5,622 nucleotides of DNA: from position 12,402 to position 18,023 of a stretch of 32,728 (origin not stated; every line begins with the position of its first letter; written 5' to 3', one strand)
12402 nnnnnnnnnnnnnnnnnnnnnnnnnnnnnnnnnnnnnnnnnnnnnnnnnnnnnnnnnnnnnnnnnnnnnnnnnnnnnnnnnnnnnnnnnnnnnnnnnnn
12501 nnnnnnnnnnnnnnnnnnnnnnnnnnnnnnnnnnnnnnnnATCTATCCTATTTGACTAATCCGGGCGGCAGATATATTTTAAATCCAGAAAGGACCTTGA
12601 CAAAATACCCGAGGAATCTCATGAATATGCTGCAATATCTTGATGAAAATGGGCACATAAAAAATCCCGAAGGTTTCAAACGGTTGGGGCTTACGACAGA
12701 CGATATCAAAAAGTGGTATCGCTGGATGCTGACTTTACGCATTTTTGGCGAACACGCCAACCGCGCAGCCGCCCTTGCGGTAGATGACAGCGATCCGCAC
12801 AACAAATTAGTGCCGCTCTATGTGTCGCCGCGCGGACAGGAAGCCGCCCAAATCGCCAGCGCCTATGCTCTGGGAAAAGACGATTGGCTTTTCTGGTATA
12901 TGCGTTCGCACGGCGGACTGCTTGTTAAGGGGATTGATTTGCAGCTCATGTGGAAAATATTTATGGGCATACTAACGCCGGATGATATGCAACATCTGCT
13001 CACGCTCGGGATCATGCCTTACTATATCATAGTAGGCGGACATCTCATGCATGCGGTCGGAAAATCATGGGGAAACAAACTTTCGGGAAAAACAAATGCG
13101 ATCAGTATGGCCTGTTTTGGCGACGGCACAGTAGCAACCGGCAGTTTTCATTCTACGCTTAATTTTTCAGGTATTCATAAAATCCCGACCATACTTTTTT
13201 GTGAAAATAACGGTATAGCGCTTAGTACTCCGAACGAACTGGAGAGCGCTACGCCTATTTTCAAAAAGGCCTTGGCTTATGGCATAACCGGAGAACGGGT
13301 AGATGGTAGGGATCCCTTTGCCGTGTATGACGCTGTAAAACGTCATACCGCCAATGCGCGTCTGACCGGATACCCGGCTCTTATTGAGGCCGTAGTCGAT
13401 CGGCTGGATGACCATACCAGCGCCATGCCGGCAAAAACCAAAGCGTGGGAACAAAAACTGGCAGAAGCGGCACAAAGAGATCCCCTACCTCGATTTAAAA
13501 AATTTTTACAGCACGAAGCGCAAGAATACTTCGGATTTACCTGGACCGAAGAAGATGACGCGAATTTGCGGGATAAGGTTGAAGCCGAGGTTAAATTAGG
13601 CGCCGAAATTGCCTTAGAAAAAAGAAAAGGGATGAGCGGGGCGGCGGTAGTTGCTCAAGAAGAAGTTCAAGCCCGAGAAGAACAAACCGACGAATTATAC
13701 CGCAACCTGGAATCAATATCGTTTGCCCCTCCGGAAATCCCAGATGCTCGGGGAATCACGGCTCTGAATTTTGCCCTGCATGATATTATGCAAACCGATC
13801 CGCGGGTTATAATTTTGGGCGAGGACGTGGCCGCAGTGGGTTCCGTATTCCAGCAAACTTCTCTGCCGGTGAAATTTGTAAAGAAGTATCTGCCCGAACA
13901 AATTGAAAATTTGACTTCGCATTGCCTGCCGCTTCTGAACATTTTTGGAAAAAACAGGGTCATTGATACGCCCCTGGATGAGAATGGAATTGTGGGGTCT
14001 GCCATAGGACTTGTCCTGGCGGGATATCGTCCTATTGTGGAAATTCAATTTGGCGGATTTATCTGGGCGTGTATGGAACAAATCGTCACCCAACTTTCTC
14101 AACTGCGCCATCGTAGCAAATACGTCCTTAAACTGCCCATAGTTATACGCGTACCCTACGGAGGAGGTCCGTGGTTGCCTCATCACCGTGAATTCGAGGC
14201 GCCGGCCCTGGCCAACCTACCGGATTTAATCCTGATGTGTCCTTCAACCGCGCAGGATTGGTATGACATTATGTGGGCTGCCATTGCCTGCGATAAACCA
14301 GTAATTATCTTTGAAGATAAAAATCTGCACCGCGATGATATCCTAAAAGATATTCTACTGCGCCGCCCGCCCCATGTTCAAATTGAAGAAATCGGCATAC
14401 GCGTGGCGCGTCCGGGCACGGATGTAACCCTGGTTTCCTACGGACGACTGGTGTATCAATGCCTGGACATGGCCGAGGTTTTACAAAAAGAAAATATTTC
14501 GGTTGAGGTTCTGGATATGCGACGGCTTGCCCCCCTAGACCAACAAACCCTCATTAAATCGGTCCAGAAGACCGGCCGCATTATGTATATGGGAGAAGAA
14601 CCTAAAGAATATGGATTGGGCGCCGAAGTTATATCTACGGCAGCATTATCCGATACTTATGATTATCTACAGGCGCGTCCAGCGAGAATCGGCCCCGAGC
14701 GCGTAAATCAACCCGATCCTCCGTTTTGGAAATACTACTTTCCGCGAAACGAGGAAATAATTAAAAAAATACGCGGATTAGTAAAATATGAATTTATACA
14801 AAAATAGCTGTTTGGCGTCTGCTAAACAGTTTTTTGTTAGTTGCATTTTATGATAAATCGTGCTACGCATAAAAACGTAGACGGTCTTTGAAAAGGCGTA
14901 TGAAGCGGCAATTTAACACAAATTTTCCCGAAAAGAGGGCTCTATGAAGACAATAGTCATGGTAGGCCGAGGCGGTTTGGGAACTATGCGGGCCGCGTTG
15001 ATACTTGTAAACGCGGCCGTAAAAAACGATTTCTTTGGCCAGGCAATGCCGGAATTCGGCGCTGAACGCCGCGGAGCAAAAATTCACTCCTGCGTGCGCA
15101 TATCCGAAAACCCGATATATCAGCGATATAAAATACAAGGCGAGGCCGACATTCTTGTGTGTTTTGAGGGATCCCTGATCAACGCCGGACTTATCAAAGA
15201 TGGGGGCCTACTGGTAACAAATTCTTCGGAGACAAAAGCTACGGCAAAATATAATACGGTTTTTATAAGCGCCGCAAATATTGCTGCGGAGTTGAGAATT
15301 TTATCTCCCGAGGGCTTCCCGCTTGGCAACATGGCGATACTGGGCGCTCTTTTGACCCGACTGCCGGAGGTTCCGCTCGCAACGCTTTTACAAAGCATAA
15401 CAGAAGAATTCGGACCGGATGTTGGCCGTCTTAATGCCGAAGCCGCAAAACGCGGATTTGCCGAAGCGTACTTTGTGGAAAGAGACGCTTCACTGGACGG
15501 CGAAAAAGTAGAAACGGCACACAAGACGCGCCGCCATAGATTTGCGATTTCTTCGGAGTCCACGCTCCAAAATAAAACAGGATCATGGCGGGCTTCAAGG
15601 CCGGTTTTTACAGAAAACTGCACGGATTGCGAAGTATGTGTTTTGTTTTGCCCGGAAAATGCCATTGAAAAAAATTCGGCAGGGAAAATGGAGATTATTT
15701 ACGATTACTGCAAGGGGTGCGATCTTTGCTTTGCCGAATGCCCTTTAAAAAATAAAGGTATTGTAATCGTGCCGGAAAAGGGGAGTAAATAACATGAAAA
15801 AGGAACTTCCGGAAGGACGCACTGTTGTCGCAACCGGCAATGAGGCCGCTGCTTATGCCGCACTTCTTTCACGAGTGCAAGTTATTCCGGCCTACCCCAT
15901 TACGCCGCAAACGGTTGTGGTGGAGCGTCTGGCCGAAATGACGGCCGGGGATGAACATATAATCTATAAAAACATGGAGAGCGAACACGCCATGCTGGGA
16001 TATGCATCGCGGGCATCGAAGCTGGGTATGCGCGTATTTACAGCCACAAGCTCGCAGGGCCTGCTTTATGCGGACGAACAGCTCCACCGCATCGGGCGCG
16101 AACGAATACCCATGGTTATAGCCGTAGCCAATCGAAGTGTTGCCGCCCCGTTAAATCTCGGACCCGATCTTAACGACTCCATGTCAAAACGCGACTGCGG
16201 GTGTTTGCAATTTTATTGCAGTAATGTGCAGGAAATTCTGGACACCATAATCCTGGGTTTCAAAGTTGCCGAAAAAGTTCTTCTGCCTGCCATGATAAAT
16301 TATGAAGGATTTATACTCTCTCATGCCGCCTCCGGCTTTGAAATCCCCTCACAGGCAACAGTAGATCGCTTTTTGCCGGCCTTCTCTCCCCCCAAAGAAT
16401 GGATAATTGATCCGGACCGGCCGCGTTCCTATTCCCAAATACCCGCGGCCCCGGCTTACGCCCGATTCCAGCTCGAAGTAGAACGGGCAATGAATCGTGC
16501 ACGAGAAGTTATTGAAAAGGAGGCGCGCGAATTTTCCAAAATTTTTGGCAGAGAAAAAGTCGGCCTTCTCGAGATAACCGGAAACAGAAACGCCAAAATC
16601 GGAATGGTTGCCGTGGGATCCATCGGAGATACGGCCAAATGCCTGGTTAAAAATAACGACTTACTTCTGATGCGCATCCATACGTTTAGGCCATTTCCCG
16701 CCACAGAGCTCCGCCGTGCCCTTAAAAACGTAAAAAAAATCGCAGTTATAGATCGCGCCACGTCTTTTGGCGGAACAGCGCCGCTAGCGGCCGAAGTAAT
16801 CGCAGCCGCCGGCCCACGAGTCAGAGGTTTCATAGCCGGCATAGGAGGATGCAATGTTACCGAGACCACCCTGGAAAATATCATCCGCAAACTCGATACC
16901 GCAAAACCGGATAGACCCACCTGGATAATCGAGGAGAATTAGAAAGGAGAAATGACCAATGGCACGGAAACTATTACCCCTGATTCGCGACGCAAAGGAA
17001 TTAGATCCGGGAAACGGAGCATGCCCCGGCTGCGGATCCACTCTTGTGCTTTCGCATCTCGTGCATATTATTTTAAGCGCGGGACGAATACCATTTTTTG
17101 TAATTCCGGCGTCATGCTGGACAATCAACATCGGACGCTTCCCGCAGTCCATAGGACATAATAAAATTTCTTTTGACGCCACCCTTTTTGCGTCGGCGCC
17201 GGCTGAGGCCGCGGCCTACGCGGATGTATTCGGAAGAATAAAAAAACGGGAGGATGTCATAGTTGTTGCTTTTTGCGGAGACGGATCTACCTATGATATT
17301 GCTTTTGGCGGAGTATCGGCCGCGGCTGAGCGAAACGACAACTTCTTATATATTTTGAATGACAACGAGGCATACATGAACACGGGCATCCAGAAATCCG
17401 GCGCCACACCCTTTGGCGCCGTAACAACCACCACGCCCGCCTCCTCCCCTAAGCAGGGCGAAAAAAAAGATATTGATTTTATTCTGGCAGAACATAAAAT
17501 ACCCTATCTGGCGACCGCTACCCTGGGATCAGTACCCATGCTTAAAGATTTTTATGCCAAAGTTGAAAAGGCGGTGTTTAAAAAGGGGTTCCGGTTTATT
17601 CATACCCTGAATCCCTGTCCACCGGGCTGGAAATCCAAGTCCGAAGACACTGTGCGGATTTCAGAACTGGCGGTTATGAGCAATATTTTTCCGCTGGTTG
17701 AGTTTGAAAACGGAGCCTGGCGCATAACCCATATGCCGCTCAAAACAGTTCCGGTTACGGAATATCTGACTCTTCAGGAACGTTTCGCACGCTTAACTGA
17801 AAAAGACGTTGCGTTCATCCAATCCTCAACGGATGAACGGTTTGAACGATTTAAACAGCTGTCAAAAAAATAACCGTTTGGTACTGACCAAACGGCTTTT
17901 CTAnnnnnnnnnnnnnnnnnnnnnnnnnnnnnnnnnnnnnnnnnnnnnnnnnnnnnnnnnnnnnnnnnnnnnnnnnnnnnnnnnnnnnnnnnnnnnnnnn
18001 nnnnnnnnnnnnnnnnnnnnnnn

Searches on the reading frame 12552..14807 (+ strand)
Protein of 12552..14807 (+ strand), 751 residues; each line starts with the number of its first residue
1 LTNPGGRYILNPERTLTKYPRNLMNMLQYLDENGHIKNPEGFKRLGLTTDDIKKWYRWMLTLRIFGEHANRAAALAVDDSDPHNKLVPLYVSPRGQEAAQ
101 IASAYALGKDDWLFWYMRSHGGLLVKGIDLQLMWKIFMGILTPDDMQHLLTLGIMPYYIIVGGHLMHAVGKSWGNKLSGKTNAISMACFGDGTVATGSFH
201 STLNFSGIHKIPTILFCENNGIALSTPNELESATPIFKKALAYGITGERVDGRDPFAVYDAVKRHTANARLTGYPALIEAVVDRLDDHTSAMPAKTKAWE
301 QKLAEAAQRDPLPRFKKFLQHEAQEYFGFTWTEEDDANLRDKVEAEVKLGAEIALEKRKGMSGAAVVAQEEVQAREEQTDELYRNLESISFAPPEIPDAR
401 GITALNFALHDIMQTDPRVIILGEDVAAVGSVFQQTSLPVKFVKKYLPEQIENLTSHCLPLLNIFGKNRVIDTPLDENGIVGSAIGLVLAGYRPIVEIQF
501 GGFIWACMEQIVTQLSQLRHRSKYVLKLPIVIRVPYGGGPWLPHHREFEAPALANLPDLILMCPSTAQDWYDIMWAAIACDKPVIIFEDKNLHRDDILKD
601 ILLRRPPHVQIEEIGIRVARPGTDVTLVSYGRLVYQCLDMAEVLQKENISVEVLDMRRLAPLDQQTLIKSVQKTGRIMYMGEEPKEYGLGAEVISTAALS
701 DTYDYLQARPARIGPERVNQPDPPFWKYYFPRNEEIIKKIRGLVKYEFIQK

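Call 51: search_protein_families(library=pfam, proteins=[window:12552-14807:+], max_evalue=0.00001)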
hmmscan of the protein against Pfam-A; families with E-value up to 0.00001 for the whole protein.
window:12552-14807:+ (751 aa): 3 families
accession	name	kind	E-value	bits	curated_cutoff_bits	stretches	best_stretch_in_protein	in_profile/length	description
PF00676.26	E1_dh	-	2.5e-44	151.9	22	1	85-356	21-293/300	Dehydrogenase E1 component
PF02780.25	Transketolase_C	-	3.2e-27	95.4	25.9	1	617-734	4-122/124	Transketolase, C-terminal domain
PF02779.29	Transket_pyr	-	6.6e-27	94.7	27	1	403-593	7-172/174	Transketolase, pyrimidine binding domain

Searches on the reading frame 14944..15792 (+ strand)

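Call 52: search_protein_families(library=pfam, proteins=[window:14944-15792:+], max_evalue=0.00001)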
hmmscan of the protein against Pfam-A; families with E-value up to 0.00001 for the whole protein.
window:14944-15792:+ (282 aa): 7 families
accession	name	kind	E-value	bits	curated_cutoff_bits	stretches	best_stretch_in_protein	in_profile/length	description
PF01558.24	POR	-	2e-25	90.4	27.4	1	10-172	1-172/173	Pyruvate ferredoxin/flavodoxin oxidoreductase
PF14697.11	Fer4_21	-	1.7e-09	38.1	35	1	223-269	5-54/59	4Fe-4S dicluster domain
PF00037.32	Fer4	-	6.4e-08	32.5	21.1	0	221-242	3-24/24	4Fe-4S binding domain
PF12838.12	Fer4_7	-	4.8e-07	30.6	27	1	225-268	1-50/52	4Fe-4S dicluster domain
PF12837.12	Fer4_6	-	5.8e-07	29.6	25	0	223-241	6-24/24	4Fe-4S binding domain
PF13237.11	Fer4_10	-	3.2e-06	27.4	25.5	0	224-267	7-53/53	4Fe-4S dicluster domain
PF13187.11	Fer4_9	-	7.1e-06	26.4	27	0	225-268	1-49/52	4Fe-4S dicluster domain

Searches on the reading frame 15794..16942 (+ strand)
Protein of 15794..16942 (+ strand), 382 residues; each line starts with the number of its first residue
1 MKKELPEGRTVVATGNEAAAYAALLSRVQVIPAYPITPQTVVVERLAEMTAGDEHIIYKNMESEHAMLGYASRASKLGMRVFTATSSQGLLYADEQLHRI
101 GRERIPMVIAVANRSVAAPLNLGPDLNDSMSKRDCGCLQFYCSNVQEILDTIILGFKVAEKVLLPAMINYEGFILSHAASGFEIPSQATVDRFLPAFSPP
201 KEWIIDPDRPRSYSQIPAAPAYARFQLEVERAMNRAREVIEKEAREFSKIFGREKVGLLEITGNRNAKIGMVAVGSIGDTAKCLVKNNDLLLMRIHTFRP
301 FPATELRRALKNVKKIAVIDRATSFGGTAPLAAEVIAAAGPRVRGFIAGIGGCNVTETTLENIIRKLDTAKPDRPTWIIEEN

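Call 52: search_protein_families(library=pfam, proteins=[window:15794-16942:+], max_evalue=0.00001)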
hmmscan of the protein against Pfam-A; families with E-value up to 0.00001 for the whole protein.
window:15794-16942:+ (382 aa): 2 families
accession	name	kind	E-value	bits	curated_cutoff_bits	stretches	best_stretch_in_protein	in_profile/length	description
PF01855.24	POR_N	-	4e-51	174.4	27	1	22-243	2-229/231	Pyruvate flavodoxin/ferredoxin oxidoreductase, thiamine diP-bdg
PF17147.9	PFOR_II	-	1.4e-15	57.9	27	1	267-356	1-98/102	Pyruvate:ferredoxin oxidoreductase core domain II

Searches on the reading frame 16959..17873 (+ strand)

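Call 52: search_protein_families(library=pfam, proteins=[window:16959-17873:+], max_evalue=0.00001)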
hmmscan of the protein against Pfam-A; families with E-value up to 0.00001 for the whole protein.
window:16959-17873:+ (304 aa): 1 family
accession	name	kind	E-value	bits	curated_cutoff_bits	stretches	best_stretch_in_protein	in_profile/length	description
PF02775.26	TPP_enzyme_C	-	1.4e-12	48.1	21.9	1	97-215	44-150/151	Thiamine pyrophosphate enzyme, C-terminal TPP binding domain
